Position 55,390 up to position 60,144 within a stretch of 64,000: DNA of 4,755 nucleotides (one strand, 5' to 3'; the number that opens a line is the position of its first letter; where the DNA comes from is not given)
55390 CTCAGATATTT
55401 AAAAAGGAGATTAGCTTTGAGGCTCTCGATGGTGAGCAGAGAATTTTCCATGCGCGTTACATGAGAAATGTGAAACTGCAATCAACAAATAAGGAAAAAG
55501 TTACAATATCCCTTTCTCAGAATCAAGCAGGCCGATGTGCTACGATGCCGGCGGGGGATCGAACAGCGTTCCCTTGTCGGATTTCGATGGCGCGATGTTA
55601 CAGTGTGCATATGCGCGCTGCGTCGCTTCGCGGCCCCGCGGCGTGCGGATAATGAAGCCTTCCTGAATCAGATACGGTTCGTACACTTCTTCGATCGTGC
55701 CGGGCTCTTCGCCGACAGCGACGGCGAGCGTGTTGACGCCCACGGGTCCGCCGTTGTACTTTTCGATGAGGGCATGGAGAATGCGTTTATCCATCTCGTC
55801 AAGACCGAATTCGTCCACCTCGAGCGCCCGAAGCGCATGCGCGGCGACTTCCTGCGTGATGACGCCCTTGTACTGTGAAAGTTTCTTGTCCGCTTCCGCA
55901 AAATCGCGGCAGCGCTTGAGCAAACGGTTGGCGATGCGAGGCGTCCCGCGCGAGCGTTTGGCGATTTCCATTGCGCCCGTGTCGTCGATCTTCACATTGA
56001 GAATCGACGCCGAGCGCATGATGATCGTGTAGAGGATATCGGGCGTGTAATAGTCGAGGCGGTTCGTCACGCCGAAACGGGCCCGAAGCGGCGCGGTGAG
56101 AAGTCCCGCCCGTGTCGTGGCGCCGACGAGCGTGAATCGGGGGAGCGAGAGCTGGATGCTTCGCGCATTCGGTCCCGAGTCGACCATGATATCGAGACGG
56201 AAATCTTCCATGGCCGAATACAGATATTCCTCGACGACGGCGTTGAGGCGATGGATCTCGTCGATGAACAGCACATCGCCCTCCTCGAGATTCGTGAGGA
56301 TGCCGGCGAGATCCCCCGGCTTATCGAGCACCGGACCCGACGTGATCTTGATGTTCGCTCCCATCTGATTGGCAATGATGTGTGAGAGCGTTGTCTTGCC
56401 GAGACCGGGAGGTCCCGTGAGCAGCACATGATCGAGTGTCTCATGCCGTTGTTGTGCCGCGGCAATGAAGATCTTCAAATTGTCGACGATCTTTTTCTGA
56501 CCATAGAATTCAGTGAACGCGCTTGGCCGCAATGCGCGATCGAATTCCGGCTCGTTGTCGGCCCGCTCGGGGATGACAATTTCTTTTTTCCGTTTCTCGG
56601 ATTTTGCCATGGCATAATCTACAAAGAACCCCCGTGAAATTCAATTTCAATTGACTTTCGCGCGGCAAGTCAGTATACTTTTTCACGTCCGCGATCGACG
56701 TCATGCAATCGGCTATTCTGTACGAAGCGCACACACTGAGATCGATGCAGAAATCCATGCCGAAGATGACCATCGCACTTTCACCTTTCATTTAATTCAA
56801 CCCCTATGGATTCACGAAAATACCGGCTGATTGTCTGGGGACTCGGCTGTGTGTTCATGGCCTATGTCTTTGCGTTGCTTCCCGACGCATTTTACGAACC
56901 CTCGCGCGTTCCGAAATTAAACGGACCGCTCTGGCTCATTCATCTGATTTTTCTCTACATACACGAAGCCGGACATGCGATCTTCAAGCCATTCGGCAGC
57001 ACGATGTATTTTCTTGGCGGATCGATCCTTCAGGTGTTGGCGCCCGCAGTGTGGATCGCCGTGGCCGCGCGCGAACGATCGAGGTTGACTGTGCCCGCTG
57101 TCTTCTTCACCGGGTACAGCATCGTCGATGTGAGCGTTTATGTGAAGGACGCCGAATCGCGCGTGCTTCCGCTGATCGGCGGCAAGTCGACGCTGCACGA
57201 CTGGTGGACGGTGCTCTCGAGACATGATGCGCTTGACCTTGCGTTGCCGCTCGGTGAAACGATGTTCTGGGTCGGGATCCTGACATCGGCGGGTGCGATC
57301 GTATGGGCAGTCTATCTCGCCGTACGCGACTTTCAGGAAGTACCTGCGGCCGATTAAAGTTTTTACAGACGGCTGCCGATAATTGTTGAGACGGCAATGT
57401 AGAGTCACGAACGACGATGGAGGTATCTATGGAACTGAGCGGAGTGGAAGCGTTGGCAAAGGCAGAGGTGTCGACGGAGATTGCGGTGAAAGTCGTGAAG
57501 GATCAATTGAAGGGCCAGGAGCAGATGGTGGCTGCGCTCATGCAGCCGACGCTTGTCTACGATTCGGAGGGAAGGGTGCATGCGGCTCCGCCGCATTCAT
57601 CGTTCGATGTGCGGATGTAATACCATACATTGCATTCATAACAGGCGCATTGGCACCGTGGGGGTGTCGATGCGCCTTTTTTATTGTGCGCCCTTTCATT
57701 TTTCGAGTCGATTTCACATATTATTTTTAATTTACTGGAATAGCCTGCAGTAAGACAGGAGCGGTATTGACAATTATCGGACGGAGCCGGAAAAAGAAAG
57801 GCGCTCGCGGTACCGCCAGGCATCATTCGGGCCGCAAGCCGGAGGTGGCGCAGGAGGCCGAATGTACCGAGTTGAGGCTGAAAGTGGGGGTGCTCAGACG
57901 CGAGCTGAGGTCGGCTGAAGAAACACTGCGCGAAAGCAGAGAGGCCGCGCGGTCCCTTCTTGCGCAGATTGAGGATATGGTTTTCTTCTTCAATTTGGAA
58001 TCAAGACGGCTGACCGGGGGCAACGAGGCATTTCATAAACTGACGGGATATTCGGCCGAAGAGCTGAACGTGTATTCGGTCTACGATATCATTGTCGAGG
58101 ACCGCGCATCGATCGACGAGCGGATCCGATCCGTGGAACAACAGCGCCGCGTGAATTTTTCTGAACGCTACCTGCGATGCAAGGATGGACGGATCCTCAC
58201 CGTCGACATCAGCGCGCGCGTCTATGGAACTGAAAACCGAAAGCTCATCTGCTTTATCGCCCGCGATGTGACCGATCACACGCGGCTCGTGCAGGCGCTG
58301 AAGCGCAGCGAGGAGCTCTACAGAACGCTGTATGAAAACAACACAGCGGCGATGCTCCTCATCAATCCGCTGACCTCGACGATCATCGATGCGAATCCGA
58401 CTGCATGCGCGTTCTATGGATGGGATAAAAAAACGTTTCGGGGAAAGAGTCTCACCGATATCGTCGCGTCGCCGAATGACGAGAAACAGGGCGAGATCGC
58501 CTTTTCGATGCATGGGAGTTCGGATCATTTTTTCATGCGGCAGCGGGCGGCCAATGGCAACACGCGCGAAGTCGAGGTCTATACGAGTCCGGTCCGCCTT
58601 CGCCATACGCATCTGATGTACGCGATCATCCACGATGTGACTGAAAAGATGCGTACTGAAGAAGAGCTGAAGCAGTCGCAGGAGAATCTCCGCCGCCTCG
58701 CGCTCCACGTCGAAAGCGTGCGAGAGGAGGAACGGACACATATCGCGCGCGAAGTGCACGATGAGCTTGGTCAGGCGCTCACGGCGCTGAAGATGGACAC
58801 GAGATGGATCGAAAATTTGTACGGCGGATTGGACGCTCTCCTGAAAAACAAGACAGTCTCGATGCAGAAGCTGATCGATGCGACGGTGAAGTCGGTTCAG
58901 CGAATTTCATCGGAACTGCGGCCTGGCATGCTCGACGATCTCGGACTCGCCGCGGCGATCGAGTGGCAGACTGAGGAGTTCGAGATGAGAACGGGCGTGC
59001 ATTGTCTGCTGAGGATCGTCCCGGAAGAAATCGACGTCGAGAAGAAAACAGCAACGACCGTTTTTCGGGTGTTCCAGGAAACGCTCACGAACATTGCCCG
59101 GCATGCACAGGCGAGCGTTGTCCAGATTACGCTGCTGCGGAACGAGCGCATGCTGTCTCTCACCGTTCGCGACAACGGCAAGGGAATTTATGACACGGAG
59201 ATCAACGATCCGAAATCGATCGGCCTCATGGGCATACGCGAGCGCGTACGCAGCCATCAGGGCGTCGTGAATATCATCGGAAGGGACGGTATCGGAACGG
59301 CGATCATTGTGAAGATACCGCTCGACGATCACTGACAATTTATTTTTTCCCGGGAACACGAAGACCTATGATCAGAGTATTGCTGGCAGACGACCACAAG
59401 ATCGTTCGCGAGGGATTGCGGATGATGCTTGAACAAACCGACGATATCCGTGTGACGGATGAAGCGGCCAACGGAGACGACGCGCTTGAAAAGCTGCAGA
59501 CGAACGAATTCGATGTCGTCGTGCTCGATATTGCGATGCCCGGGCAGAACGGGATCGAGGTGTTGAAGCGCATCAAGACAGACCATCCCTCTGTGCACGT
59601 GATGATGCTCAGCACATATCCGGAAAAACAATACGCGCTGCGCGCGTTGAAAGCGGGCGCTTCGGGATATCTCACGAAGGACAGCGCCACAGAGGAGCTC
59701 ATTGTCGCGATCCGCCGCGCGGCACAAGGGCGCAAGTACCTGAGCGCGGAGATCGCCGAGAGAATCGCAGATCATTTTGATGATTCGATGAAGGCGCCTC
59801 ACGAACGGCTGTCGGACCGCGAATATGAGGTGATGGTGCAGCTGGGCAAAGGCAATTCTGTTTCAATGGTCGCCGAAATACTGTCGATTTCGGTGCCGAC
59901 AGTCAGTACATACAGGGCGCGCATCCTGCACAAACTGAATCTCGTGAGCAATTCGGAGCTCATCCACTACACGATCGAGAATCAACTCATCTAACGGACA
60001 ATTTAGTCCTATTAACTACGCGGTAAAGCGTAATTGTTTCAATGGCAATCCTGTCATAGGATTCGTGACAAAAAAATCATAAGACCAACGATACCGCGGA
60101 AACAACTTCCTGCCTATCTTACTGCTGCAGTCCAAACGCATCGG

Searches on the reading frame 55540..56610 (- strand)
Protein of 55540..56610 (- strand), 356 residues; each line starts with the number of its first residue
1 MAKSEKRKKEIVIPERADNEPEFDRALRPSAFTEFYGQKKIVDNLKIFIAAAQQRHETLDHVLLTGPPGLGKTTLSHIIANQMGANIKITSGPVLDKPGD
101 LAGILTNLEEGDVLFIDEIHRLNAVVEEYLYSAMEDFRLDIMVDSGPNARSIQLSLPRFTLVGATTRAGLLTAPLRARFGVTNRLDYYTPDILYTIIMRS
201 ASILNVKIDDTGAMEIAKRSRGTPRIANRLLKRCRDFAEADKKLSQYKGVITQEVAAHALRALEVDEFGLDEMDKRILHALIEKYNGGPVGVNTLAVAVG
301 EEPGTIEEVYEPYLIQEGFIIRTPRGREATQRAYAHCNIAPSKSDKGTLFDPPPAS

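Call 100: search_protein_families(library=pfam, max_evalue=0.00001, proteins=[window:55540-56610:-])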
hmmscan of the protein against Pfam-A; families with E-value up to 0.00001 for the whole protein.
window:55540-56610:- (356 aa): 5 families
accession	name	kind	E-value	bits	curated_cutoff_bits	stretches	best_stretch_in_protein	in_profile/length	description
PF05496.18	RuvB_N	-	9.6e-79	263.1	27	1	27-185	1-159/159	Holliday junction DNA helicase RuvB P-loop domain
PF17864.7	AAA_lid_4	-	1e-27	96.1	27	1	188-266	1-74/74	RuvB AAA lid domain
PF05491.19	RuvB_C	-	6.6e-26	90.5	24.7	1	267-336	1-70/72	RuvB C-terminal winged helix domain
PF00004.35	AAA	-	1.7e-19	71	21.2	1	62-184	1-128/131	ATPase family associated with various cellular activities (AAA)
PF07728.20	AAA_5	-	7.3e-09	36.2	22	1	61-179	1-139/139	AAA domain (dynein-related subfamily)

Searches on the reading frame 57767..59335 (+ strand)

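Call 100: search_protein_families(library=pfam, max_evalue=0.00001, proteins=[window:57767-59335:+])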
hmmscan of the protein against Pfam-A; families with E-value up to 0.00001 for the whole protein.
window:57767-59335:+ (522 aa): 7 families
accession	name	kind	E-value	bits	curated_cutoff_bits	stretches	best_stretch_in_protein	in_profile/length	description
PF13426.13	PAS_9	-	1.3e-19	70.9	27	2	196-293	4-103/103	PAS domain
PF00989.32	PAS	-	3.6e-18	66.1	22.6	1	62-168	4-113/113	PAS fold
PF07730.19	HisKA_3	-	4e-13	50.1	24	1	322-387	1-66/68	Histidine kinase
PF13188.13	PAS_8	-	1.8e-12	47.1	21.8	1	183-241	1-55/65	PAS domain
PF08448.16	PAS_4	-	9.3e-12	45.6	23.1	1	204-294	15-108/110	PAS fold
PF02518.31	HATPase_c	-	3.1e-10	40.9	26.4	1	430-520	4-110/111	Histidine kinase-, DNA gyrase B-, and HSP90-like ATPase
PF08447.18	PAS_3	-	4.7e-09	36.8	25.6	0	86-164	5-86/89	PAS fold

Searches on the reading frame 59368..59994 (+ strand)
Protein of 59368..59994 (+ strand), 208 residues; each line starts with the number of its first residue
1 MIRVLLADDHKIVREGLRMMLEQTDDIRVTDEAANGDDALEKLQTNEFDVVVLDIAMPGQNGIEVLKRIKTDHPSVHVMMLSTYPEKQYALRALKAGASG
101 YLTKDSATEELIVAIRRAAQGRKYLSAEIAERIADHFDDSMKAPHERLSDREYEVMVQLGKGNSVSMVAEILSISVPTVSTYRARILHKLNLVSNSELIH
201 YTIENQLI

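Call 100: search_protein_families(library=pfam, max_evalue=0.00001, proteins=[window:59368-59994:+])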
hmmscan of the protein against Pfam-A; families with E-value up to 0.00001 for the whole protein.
window:59368-59994:+ (208 aa): 2 families
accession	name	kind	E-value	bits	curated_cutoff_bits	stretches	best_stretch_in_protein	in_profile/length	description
PF00072.30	Response_reg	-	4.3e-32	111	30.2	1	4-116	1-111/111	Response regulator receiver domain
PF00196.25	GerE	-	4.2e-14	52.3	23.5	1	147-201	2-56/57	Bacterial regulatory proteins, luxR family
